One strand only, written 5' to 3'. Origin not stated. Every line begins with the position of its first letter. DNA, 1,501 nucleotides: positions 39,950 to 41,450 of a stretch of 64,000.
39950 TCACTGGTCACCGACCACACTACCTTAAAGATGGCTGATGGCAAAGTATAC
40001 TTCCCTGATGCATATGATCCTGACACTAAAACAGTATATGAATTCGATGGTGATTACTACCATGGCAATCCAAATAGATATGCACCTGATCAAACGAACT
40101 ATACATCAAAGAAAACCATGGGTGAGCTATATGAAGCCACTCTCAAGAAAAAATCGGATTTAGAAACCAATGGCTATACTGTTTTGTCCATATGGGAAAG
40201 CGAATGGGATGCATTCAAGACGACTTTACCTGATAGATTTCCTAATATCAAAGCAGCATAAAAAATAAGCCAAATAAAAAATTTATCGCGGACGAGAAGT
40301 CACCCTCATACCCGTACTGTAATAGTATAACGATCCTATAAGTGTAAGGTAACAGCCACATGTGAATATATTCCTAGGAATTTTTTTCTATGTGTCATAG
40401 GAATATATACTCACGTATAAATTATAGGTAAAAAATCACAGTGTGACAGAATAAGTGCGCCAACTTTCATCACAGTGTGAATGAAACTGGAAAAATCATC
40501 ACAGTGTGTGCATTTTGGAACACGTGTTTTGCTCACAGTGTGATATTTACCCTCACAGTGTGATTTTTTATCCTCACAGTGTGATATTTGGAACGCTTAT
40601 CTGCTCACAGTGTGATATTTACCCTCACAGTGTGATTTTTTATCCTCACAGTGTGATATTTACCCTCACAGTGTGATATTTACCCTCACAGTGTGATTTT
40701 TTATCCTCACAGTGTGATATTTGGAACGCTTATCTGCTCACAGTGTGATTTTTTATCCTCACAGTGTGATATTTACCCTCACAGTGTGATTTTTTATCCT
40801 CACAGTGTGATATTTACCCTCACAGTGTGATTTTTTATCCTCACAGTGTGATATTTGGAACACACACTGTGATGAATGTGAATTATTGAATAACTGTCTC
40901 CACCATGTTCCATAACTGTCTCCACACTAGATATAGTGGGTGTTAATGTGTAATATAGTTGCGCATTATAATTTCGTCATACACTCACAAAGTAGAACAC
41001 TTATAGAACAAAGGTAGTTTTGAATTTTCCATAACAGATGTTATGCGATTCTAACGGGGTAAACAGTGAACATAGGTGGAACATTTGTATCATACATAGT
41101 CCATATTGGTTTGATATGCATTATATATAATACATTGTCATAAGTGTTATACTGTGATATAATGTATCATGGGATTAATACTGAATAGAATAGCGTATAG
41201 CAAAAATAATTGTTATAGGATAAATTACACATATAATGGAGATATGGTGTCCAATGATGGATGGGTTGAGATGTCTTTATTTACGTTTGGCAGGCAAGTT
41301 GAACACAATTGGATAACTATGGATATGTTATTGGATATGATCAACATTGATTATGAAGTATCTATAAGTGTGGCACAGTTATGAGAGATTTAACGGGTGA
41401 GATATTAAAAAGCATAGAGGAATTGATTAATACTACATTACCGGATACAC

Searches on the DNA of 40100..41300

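Call 89: search_rna_families(source=window, start=40100, end=41300, threshold=evalue, max_evalue=0.5)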
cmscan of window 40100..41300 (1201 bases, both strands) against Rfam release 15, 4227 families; matches with E-value up to 0.5: 1.
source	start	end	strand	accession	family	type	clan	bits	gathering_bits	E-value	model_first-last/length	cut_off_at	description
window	40746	40867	+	RF00600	SNORA79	Gene; snRNA; snoRNA; HACA-box;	-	22.5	55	0.42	1-143/143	no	Small nucleolar RNA SNORA79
